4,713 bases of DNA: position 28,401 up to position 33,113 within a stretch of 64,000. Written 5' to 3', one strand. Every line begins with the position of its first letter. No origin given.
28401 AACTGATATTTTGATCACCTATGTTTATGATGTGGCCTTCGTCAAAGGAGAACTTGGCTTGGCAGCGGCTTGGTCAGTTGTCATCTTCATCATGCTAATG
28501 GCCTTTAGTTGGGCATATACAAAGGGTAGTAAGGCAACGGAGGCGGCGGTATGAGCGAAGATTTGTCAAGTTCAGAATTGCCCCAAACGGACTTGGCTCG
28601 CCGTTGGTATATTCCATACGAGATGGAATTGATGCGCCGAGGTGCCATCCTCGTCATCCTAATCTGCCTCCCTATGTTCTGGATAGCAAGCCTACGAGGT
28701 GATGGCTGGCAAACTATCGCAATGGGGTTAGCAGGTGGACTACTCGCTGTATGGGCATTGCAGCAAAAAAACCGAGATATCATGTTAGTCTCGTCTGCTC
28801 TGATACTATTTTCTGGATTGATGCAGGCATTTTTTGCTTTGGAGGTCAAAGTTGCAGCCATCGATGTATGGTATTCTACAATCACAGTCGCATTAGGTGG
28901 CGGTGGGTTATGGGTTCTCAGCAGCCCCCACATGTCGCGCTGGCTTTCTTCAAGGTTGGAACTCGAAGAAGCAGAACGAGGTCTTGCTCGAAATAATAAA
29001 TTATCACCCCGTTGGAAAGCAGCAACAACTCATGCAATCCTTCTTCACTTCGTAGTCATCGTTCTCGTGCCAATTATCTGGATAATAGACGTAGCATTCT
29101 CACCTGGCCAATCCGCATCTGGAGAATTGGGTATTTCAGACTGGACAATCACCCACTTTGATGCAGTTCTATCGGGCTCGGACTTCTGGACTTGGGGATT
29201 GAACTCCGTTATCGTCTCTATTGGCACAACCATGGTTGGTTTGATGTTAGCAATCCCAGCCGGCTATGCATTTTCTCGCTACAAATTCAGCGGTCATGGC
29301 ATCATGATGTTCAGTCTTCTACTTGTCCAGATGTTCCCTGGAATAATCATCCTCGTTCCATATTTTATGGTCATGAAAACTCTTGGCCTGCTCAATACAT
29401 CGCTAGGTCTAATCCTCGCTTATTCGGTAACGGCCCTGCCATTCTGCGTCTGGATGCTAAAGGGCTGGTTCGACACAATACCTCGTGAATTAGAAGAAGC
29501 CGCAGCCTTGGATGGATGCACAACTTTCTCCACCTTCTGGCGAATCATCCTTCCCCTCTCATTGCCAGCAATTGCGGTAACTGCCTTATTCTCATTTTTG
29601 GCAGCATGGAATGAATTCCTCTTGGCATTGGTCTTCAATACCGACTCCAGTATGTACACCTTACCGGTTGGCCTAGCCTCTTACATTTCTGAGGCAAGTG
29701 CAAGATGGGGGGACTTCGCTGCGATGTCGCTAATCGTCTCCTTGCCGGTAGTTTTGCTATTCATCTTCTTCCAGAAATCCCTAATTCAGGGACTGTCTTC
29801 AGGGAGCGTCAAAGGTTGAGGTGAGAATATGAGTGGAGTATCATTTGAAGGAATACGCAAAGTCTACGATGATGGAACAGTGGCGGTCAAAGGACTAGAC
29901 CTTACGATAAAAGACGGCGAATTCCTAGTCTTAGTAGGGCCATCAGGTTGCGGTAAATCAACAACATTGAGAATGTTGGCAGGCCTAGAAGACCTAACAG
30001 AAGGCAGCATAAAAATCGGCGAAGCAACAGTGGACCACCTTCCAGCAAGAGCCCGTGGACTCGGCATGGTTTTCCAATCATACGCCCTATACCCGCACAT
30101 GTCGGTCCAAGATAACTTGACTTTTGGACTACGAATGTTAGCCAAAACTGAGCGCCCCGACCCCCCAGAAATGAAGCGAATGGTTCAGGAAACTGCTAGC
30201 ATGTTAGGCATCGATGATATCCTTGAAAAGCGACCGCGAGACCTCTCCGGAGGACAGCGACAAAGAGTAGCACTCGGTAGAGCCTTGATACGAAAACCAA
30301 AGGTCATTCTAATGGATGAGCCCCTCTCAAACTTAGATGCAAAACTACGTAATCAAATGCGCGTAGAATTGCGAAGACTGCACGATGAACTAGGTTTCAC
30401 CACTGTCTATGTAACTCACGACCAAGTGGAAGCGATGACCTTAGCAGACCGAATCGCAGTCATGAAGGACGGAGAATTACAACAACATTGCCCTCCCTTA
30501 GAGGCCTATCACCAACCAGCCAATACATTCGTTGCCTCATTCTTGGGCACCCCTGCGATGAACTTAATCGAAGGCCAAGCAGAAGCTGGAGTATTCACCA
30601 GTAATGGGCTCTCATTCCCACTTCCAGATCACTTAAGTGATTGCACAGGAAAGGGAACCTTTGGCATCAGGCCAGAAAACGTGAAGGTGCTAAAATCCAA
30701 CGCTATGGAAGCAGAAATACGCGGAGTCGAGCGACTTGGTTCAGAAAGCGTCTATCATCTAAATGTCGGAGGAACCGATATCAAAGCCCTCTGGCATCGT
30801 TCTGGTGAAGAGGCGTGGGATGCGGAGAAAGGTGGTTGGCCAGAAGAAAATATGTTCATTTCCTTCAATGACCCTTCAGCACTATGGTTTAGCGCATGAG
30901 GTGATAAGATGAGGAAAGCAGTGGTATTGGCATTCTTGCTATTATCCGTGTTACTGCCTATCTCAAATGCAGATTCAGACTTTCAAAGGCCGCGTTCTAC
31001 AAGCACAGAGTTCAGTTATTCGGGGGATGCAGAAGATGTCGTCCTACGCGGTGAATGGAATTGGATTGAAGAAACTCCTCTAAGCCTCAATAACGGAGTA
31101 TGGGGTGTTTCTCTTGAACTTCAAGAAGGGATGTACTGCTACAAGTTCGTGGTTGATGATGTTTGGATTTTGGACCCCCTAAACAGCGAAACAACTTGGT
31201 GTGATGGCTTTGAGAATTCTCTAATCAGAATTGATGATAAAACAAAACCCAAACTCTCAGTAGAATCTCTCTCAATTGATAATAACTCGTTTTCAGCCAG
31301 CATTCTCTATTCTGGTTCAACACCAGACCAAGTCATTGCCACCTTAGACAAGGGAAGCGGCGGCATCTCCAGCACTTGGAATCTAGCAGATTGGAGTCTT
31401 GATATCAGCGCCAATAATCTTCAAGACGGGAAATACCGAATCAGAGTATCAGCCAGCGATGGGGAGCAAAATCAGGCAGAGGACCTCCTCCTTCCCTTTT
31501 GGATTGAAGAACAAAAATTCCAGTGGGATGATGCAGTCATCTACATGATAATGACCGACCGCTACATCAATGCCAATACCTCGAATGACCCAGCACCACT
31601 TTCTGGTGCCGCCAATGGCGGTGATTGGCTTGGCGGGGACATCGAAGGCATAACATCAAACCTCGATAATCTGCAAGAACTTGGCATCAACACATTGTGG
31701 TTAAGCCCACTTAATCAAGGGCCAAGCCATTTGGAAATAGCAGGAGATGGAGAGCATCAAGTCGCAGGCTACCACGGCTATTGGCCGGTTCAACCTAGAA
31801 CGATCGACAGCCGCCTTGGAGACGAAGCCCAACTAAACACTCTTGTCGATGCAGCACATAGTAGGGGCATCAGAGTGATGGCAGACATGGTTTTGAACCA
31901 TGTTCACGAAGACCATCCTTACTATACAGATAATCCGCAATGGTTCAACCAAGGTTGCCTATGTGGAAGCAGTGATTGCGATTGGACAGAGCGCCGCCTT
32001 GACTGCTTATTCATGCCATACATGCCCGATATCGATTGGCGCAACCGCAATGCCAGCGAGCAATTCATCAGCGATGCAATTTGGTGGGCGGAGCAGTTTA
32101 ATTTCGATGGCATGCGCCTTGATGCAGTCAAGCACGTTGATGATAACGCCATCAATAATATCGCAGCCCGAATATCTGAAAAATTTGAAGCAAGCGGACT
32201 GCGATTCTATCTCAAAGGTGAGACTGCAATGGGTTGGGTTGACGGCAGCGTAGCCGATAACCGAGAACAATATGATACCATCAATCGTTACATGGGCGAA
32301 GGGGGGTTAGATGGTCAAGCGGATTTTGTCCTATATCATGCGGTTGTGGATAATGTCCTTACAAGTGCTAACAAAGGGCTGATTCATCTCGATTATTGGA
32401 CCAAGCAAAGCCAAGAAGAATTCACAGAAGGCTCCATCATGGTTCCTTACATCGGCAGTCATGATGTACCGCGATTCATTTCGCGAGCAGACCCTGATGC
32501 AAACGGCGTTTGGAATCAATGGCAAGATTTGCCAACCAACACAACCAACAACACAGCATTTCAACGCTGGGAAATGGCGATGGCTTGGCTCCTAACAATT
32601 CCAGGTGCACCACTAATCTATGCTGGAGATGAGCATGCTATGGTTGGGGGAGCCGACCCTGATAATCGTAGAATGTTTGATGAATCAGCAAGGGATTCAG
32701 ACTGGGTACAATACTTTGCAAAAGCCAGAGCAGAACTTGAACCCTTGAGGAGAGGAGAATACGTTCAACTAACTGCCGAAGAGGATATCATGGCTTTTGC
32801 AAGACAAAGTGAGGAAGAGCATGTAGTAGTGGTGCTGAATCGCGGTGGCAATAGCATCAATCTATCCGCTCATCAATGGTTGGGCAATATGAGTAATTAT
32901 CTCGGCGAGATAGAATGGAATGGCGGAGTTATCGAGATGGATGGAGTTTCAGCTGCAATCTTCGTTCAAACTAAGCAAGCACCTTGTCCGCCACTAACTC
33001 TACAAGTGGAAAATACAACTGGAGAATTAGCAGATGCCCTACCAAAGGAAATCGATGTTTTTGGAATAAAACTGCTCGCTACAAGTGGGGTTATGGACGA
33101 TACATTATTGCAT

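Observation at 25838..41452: Complete extracellular-starch/maltodextrin utilisation island with two different membrane-anchored amylase families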

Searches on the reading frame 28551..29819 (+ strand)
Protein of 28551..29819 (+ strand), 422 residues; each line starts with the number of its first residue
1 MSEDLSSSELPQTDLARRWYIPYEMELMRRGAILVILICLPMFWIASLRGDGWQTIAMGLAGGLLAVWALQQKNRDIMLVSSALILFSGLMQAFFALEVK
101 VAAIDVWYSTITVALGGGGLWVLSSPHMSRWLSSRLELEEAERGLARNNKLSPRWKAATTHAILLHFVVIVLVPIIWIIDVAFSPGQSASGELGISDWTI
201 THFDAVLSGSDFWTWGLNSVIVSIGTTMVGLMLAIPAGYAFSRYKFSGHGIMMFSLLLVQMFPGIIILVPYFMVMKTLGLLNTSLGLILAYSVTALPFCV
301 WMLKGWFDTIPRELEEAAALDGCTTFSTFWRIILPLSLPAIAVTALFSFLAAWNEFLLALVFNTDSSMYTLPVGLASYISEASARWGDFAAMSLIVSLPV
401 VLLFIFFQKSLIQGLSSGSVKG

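Call 3: search_protein_families(library=pfam, proteins=[window:28551-29819:+], max_evalue=0.01)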
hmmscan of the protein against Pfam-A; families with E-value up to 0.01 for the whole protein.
window:28551-29819:+ (422 aa): 1 family
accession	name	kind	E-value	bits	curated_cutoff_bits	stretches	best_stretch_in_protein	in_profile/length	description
PF00528.27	BPD_transp_1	-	1.6e-18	67.6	26.4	1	231-407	2-175/184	Binding-protein-dependent transport system inner membrane component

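Call 8: search_protein_families(library=ncbifam, proteins=[window:28551-29819:+], max_evalue=0.001)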
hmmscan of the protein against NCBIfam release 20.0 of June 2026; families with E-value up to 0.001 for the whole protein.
window:28551-29819:+ (422 aa): 23 families
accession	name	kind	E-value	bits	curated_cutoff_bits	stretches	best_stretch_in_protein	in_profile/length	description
NF008231.0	PRK10998.1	equivalog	2.9e-55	187.9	261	1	150-422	6-296/296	maltose ABC transporter permease MalG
NF040932.1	ABC_arch_GlcU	equivalog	3.8e-32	112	340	1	160-416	5-265/272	glucose ABC transporter permease GlcU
NF008210.0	PRK10973.1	equivalog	1.2e-20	74.3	297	1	208-416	69-277/281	sn-glycerol-3-phosphate ABC transporter permease UgpE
TIGR01581.1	Mo_ABC_porter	hypoth_equivalog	1.2e-15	57.6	210.3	1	203-406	10-219/225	ABC transporter permease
NF007047.0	PRK09500.1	equivalog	7e-13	48.8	326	1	168-403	15-247/257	spermidine/putrescine ABC transporter permease PotC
TIGR02141.1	modB_ABC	equivalog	1.1e-12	48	182.6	1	219-408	3-206/208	molybdate ABC transporter permease subunit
NF007044.0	PRK09497.1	equivalog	2.9e-12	46.7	348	1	273-409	139-274/285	spermidine/putrescine ABC transporter permease PotB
NF040839.1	tungstate_WtpB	equivalog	1.3e-11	44.6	340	1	216-362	46-203/251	tungstate ABC transporter permease WtpB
TIGR02139.1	permease_CysT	equivalog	5.1e-10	39.4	246.1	1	198-370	40-218/265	sulfate ABC transporter permease subunit CysT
NF006939.0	PRK09421.1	equivalog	6.2e-10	38.9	262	1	218-404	14-217/230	molybdate ABC transporter permease subunit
NF011624.0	PRK15050.1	equivalog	2.7e-09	36.6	247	1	277-378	154-254/297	2-aminoethylphosphonate ABC transporter permease subunit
TIGR00969.1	3a0106s02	subfamily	3.1e-09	36.7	240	1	161-405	21-265/272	sulfate ABC transporter permease subunit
NF043074.1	MMSYN1_0196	equivalog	6.9e-08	32.1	350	1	163-406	13-258/277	spermidine/putrescine ABC transporter permease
TIGR03262.1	PhnU2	equivalog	2e-07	30.1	593.25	1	309-401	434-523/546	putative 2-aminoethylphosphonate ABC transporter permease subunit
TIGR00974.1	3a0107s02c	equivalog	7.7e-07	28.5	193.45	1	161-413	5-268/272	phosphate ABC transporter permease PstA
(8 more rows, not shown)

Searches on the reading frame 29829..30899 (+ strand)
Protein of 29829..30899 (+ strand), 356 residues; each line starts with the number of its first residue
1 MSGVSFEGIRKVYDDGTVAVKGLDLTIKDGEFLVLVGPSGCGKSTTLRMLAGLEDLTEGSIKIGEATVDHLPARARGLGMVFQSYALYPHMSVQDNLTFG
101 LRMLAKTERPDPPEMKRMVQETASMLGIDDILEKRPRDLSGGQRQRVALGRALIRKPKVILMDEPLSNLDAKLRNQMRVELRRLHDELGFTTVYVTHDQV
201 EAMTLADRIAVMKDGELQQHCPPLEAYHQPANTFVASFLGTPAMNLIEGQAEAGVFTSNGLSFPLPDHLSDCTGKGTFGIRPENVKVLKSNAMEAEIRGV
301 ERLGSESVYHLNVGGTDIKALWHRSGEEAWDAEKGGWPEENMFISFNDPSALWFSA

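Call 3: search_protein_families(library=pfam, proteins=[window:29829-30899:+], max_evalue=0.01)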
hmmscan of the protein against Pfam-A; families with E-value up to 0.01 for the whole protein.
window:29829-30899:+ (356 aa): 10 families
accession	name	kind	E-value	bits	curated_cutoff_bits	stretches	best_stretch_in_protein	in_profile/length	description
PF00005.33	ABC_tran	-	6.2e-35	121.2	25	1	21-166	2-136/137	ABC transporter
PF17850.7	CysA_C_terminal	-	4.1e-07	30.9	29.7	1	245-287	1-43/43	CysA C-terminal regulatory domain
PF17912.7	OB_MalK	-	1.3e-06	29.6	27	1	240-284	1-52/53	MalK OB fold domain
PF08402.16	TOBE_2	-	6.7e-06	26.6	21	1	279-319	2-44/76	TOBE domain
PF13304.12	AAA_21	-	2.1e-05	25.2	27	0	32-54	1-23/304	AAA domain, putative AbiEii toxin, Type IV TA system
PF13401.12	AAA_22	-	4.4e-05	24.2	27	1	29-190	4-116/130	AAA domain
PF03215.21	Rad17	-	0.00044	20.7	23.8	1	28-51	43-66/186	Rad17 P-loop domain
PF03193.22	RsgA_GTPase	-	0.003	17.9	30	1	24-62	101-138/174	RsgA GTPase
PF02463.25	SMC_N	-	0.0067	16.3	40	0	138-213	136-215/220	RecF/RecN/SMC N terminal domain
PF02562.22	PhoH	-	0.0074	16.2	27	0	151-212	51-108/205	PhoH-like protein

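Call 8: search_protein_families(library=ncbifam, proteins=[window:29829-30899:+], max_evalue=0.001)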
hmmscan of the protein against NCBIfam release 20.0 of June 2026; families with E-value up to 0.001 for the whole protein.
window:29829-30899:+ (356 aa): 188 families (the best 25 are shown)
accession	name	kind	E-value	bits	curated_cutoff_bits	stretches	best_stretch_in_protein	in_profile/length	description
NF008653.0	PRK11650.1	subfamily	3.9e-122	407.7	432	1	1-319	1-320/357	sn-glycerol-3-phosphate ABC transporter ATP-binding protein UgpC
NF008233.0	PRK11000.1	equivalog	6.6e-104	347.7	568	1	1-320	1-325/369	maltose/maltodextrin ABC transporter ATP-binding protein MalK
TIGR03265.1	PhnT2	equivalog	1.1e-90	304.5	457.7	1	5-321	6-320/353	putative 2-aminoethylphosphonate ABC transporter ATP-binding protein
NF006987.0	PRK09452.1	equivalog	2.7e-90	302.8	482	1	4-248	18-255/378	spermidine/putrescine ABC transporter ATP-binding protein PotA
NF040933.2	ABC_arch_GlcV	equivalog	4.1e-86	289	450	1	4-303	3-302/357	glucose ABC transporter ATP-binding protein GlcV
TIGR01187.1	potA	subfamily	1.2e-84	284.2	355.6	1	35-313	1-286/325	polyamine ABC transporter ATP-binding protein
NF043075.1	MMSYN1_0197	equivalog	6.5e-81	271.9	550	1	6-292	5-285/341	spermidine/putrescine ABC transporter ATP-binding protein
NF008513.0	PRK11432.1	equivalog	9.5e-81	271.4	496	1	7-300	10-300/351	ferric ABC transporter ATP-binding protein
NF040840.2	tungstate_WtpC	equivalog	5e-76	256.2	440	1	18-328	14-325/347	tungstate ABC transporter ATP-binding protein WtpC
NF008105.0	PRK10851.1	equivalog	5e-76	255.7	502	1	5-295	4-290/362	sulfate/thiosulfate ABC transporter ATP-binding protein CysA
TIGR03258.1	PhnT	equivalog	7.6e-76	255.5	499.15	1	2-320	7-330/359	2-aminoethylphosphonate ABC transport system ATP-binding subunit PhnT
TIGR00968.1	3a0106s01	subfamily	1.8e-75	253.5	342.75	1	7-241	4-233/237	sulfate ABC transporter ATP-binding protein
NF008621.0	PRK11607.1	equivalog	7.8e-70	235.6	613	1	10-314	26-337/377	putrescine ABC transporter ATP-binding subunit PotG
TIGR01186.1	proV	subfamily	1.7e-60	205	326.6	1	16-241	5-232/363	betaine/proline/choline family ABC transporter ATP-binding protein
TIGR03415.1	ABC_choXWV_ATP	equivalog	1.9e-52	178.5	483.75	1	17-240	37-266/382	choline ABC transporter ATP-binding protein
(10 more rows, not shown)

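Call 13: find_encoding_contigs(protein=window:29829-30899:+, flank=10000, max_places=6)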
Protein window:29829-30899:+ (356 aa): 22 contigs read that carry it; 6 places shown.
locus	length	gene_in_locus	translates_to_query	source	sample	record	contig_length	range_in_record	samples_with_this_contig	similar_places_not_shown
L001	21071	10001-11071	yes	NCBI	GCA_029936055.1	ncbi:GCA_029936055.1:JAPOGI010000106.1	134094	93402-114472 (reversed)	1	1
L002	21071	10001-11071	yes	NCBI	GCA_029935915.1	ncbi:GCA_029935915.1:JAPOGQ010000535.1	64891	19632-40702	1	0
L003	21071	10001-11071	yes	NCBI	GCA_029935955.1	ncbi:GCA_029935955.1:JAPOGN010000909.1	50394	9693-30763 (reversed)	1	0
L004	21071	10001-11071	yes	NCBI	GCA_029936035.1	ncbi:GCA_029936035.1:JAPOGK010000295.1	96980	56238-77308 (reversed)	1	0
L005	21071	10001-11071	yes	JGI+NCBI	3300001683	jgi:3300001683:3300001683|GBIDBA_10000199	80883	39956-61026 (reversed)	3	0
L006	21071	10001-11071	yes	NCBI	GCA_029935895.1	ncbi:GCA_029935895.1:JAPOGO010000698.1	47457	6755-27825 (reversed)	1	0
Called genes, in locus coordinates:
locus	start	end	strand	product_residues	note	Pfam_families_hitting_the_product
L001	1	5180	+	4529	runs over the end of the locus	PF00127:Copper-bind (faint), PF07790:Pilin_N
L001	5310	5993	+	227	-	PF00702:Hydrolase, PF12710:HAD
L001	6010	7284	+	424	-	PF01547:SBP_bac_1, PF13416:SBP_bac_8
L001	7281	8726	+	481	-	PF00528:BPD_transp_1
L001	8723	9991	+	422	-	PF00528:BPD_transp_1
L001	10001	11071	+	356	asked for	PF00005:ABC_tran, PF17850:CysA_C_terminal (faint), PF13304:AAA_21 (faint), PF17912:OB_MalK (weak), PF08402:TOBE_2 (weak)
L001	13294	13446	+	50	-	-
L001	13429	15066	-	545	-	PF00343:Phosphorylase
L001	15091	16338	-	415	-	PF02446:Glyco_hydro_77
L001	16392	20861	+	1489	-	PF03065:Glyco_hydro_57, PF09985:Glucodextran_C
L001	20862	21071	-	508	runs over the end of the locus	PF00149:Metallophos, PF04042:DNA_pol_E_B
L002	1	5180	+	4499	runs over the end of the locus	PF00127:Copper-bind (faint), PF07790:Pilin_N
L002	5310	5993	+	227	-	PF00702:Hydrolase, PF12710:HAD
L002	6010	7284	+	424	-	PF01547:SBP_bac_1, PF13416:SBP_bac_8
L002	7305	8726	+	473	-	PF00528:BPD_transp_1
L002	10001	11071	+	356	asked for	PF00005:ABC_tran, PF17850:CysA_C_terminal (faint), PF13304:AAA_21 (faint), PF17912:OB_MalK (weak), PF08402:TOBE_2 (weak)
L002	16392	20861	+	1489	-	PF03065:Glyco_hydro_57, PF09985:Glucodextran_C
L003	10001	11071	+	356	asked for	PF00005:ABC_tran, PF17850:CysA_C_terminal (faint), PF13304:AAA_21 (faint), PF17912:OB_MalK (weak), PF08402:TOBE_2 (weak)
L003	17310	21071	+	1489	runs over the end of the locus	PF03065:Glyco_hydro_57, PF09985:Glucodextran_C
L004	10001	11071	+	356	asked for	PF00005:ABC_tran, PF17850:CysA_C_terminal (faint), PF13304:AAA_21 (faint), PF17912:OB_MalK (weak), PF08402:TOBE_2 (weak)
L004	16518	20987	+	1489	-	PF03065:Glyco_hydro_57, PF09985:Glucodextran_C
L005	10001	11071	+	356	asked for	PF00005:ABC_tran, PF17850:CysA_C_terminal (faint), PF13304:AAA_21 (faint), PF17912:OB_MalK (weak), PF08402:TOBE_2 (weak)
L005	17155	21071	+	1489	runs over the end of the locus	PF03065:Glyco_hydro_57, PF09985:Glucodextran_C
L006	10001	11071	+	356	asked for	PF00005:ABC_tran, PF17850:CysA_C_terminal (faint), PF13304:AAA_21 (faint), PF17912:OB_MalK (weak), PF08402:TOBE_2 (weak)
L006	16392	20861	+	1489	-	PF03065:Glyco_hydro_57, PF09985:Glucodextran_C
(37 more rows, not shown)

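Call 79: list_cluster_members(proteins=[window:29829-30899:+, window:34020-35657:-, window:30909-34037:+])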
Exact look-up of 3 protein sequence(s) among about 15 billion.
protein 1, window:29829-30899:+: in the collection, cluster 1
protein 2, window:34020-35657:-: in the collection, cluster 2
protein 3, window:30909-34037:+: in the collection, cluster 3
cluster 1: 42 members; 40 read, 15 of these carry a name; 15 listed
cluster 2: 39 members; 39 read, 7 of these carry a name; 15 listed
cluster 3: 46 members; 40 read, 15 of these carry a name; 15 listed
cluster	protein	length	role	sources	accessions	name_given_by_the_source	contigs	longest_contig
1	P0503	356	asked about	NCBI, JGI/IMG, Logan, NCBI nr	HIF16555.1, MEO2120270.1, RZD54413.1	MAG: glycerol-3-phosphate ABC transporter ATP-binding protein [Methanobacteriota archaeon] | multiple sugar transport system ATP-binding protein | MAG: glycerol-3-phosphate ABC transporter ATP-binding protein [Euryarchaeota archaeon]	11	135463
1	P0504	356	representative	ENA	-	-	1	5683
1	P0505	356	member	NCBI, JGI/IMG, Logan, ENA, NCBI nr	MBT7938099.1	MAG: ABC transporter ATP-binding protein [Euryarchaeota archaeon] | multiple sugar transport system ATP-binding protein | ABC transporter ATP-binding protein [Euryarchaeota archaeon]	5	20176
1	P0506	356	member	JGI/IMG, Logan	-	multiple sugar transport system ATP-binding protein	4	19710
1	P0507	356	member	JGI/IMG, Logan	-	multiple sugar transport system ATP-binding protein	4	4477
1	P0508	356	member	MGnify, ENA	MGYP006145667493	FL=1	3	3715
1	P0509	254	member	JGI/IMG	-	multiple sugar transport system ATP-binding protein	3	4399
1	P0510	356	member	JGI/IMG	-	multiple sugar transport system ATP-binding protein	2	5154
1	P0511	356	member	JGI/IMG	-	multiple sugar transport system ATP-binding protein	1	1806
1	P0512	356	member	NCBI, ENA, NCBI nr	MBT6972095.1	MAG: ABC transporter ATP-binding protein [Euryarchaeota archaeon] | ABC transporter ATP-binding protein [Euryarchaeota archaeon]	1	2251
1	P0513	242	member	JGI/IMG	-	multiple sugar transport system ATP-binding protein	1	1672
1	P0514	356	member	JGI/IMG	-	multiple sugar transport system ATP-binding protein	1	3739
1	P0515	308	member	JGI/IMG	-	multiple sugar transport system ATP-binding protein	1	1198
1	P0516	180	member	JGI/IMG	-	ABC-type sugar transport system ATPase subunit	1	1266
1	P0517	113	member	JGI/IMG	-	ABC-type sugar transport system ATPase subunit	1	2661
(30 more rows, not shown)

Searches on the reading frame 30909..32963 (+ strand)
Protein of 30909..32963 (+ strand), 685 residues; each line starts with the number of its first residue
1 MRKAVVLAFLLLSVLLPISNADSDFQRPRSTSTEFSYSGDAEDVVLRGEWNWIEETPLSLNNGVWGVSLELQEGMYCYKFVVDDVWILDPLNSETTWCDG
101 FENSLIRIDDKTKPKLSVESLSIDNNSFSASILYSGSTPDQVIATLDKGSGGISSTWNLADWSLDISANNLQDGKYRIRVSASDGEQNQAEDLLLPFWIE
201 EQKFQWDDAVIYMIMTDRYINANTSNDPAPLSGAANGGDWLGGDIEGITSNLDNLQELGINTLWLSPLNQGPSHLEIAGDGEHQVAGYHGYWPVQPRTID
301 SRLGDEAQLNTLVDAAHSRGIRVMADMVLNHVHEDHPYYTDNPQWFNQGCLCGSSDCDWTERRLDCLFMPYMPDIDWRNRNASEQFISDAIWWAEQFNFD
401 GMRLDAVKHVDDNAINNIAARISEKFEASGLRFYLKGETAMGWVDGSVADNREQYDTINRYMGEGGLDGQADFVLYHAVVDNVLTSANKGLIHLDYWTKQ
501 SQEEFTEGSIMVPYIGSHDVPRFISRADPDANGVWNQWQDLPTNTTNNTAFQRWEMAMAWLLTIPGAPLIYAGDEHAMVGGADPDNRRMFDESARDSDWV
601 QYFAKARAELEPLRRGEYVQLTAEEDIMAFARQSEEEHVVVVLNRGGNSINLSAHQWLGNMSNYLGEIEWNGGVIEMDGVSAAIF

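Call 61: find_homologous_proteins(query=window:30909-32963:+, max_evalue=1e-50)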
Query window:30909-32963:+ (685 aa): 1015 proteins with E <= 1e-50 among 8000 candidates; the best 120 are listed.
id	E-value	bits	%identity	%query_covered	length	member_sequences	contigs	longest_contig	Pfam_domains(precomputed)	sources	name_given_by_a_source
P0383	0.0e+0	1510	93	100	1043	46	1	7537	PF00128.32,PF16561.12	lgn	-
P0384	0.0e+0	1095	66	100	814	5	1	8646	PF00128.32,PF16561.12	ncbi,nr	ncbi:MAG: alpha-amylase family glycosyl hydrolase [Candidatus Poseidoniaceae archaeon]|nr:alpha-amyl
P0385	0.0e+0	1077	65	100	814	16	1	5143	PF00128.32,PF16561.12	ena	-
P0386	0.0e+0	1064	65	100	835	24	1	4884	PF00128.32,PF16561.12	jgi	-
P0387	0.0e+0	1042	64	98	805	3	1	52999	PF00128.32,PF16561.12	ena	-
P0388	2.8e-218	745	50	96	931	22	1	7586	PF00128.32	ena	-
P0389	1.2e-217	743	50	97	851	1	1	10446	PF00128.32,PF16561.12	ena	-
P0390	4.0e-217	741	50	97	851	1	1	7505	PF00128.32,PF16561.12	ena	-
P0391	7.7e-217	740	50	97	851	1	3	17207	PF00128.32,PF16561.12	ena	-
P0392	8.0e-217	740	50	97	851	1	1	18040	PF00128.32,PF16561.12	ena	-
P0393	9.1e-217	740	49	97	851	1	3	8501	PF00128.32,PF16561.12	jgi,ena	jgi:glycosidase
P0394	1.2e-216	739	49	97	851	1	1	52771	PF00128.32,PF16561.12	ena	-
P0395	1.7e-216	739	49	97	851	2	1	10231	PF00128.32,PF16561.12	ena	-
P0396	6.4e-216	737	49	97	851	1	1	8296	PF00128.32,PF16561.12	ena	-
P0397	9.5e-216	736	49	97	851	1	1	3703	PF00128.32,PF16561.12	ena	-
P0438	2.1e-209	715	48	100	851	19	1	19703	PF00128.32,PF16561.12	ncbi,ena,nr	ncbi:MAG: Cyclomaltodextrin glucanotransferase [Methanobacteriota archaeon]|nr:MAG: Cyclomaltodextri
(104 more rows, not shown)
